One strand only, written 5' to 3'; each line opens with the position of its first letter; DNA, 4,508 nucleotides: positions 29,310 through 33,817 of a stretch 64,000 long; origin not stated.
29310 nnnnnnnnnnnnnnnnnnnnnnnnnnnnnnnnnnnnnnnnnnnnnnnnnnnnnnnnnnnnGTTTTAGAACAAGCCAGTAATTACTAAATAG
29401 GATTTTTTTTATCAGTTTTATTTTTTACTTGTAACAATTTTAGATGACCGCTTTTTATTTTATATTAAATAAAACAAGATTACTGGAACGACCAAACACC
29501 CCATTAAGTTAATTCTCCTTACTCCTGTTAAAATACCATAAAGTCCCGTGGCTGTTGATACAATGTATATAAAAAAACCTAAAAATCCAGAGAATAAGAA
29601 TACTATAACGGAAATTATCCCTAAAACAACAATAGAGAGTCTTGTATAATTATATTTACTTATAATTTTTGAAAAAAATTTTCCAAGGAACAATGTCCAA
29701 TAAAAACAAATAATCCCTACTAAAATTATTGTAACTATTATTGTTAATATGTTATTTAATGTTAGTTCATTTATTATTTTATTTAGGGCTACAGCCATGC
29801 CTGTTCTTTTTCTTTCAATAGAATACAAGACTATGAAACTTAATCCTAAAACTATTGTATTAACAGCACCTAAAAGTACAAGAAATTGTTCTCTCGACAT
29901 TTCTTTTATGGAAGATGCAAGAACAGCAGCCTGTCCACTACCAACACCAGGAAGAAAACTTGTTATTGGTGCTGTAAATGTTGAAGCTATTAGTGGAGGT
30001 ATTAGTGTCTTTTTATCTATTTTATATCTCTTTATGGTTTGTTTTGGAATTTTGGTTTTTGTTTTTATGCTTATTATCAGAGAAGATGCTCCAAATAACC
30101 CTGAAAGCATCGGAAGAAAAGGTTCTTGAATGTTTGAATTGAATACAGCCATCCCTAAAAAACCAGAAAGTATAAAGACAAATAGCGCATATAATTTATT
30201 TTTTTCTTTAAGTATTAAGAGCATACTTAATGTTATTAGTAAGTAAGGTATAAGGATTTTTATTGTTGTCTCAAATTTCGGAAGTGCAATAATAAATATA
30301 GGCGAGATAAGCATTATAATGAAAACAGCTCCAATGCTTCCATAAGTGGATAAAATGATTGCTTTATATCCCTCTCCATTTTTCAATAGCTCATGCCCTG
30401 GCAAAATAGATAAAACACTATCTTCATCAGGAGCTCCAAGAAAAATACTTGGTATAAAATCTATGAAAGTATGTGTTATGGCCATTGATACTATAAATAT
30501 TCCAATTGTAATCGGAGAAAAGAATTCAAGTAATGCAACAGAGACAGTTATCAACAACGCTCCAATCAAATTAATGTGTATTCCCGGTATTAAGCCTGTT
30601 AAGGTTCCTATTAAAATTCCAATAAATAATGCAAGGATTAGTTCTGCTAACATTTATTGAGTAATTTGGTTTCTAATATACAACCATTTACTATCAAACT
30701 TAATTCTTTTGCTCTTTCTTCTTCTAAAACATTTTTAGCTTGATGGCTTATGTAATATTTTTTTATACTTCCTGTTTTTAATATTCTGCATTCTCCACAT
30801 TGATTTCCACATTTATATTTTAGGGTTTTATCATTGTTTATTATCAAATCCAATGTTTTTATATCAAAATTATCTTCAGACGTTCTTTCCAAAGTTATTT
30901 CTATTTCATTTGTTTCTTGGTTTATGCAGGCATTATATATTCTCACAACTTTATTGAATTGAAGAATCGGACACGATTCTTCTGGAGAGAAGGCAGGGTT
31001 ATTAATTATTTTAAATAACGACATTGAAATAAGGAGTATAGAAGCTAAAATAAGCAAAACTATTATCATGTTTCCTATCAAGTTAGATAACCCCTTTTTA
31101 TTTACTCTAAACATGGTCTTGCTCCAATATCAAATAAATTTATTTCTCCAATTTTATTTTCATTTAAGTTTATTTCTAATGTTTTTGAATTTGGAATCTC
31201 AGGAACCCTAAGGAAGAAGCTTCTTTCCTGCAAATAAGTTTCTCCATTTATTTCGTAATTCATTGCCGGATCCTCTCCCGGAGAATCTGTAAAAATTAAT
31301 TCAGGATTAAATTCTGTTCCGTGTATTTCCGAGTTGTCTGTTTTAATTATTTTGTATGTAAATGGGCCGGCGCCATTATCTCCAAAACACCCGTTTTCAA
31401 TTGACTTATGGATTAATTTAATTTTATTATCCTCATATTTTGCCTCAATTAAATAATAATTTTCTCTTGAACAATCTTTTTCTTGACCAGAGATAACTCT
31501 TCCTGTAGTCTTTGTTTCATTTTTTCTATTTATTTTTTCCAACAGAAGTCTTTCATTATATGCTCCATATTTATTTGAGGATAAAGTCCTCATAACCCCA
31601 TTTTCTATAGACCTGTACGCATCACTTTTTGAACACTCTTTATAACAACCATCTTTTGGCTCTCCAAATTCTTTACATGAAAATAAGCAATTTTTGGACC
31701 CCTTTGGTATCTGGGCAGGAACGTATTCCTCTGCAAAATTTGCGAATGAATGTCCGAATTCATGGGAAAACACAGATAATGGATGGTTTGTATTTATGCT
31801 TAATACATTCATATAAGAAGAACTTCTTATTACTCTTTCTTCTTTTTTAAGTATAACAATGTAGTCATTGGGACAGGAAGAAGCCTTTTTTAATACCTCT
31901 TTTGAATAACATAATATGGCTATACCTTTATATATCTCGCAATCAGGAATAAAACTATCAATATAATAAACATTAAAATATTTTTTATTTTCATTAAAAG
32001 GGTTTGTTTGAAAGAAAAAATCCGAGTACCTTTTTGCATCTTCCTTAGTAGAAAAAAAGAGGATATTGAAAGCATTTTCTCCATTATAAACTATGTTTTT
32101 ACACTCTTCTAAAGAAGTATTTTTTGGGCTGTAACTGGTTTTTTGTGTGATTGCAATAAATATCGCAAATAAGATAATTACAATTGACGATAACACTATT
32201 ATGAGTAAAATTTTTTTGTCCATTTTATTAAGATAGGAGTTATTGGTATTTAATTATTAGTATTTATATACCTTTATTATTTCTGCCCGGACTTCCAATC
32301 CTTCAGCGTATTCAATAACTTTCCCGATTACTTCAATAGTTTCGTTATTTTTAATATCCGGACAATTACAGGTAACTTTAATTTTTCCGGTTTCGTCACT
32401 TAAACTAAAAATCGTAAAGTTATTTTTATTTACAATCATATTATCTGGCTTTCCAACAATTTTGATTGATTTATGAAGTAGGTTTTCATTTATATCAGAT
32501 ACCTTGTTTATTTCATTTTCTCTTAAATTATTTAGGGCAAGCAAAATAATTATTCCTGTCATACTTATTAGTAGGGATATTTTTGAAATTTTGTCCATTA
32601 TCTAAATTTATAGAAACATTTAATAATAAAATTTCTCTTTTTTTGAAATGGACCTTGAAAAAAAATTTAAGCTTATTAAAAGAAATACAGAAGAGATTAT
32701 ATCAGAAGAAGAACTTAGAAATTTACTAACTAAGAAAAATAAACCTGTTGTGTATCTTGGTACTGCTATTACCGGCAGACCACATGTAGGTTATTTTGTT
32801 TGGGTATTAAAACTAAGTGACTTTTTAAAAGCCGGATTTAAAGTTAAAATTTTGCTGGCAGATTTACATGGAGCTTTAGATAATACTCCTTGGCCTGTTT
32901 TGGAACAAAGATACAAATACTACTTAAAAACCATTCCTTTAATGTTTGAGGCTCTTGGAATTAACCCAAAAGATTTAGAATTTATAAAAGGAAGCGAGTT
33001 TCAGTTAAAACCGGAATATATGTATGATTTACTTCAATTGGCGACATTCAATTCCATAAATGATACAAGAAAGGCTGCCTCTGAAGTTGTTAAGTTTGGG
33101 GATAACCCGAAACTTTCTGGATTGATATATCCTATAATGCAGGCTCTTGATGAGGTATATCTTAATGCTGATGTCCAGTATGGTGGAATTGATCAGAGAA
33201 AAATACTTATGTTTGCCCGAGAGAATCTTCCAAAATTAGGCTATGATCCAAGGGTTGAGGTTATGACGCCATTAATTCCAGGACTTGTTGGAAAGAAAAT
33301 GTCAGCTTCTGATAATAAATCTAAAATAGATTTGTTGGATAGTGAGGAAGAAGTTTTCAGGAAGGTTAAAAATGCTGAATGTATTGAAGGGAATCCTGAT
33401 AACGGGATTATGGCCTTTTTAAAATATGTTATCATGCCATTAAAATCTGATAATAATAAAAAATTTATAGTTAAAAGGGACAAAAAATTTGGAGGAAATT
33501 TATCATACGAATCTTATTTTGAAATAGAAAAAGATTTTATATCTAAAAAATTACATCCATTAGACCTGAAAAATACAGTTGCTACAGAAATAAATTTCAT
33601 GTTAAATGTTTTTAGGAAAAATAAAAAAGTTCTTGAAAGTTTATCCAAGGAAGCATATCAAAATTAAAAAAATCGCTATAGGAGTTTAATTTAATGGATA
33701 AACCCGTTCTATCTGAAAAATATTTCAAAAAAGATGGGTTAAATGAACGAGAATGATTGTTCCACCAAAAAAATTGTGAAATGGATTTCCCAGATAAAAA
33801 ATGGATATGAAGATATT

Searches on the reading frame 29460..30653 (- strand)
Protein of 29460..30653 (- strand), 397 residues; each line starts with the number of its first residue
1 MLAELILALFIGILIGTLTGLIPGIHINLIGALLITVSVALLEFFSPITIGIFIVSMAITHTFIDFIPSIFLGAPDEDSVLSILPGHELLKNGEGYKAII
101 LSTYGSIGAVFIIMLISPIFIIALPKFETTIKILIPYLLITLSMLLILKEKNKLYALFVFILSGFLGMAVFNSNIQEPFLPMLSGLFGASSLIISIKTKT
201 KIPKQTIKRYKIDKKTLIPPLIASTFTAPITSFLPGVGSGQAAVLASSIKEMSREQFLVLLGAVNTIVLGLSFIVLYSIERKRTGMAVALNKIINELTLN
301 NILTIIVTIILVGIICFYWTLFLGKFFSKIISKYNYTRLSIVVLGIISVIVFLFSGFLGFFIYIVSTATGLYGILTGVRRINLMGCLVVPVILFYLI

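Call 75: search_protein_families(library=pfam, proteins=[window:29460-30653:-], max_evalue=0.001)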
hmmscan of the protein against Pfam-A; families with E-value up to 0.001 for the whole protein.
window:29460-30653:- (397 aa): 1 family
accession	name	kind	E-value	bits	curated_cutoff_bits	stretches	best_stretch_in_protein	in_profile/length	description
PF01970.21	TctA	-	2.5e-55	188.2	28.9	1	6-384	1-422/423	Tripartite tricarboxylate transporter TctA family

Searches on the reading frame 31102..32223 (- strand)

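Call 75: search_protein_families(library=pfam, proteins=[window:31102-32223:-], max_evalue=0.001)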
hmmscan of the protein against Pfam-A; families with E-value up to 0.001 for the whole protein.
window:31102-32223:- (373 aa): 1 family
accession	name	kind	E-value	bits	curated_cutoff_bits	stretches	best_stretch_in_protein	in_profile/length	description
PF09471.16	Peptidase_M64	-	1e-06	28.6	26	0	107-170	99-164/302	IgA Peptidase M64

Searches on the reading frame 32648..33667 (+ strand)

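Call 75: search_protein_families(library=pfam, proteins=[window:32648-33667:+], max_evalue=0.001)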
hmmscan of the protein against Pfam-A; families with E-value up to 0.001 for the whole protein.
window:32648-33667:+ (339 aa): 1 family
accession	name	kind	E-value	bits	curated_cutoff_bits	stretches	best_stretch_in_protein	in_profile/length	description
PF00579.31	tRNA-synt_1b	-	1.1e-53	182.9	21.1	1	30-319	3-291/292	tRNA synthetases class I (W and Y)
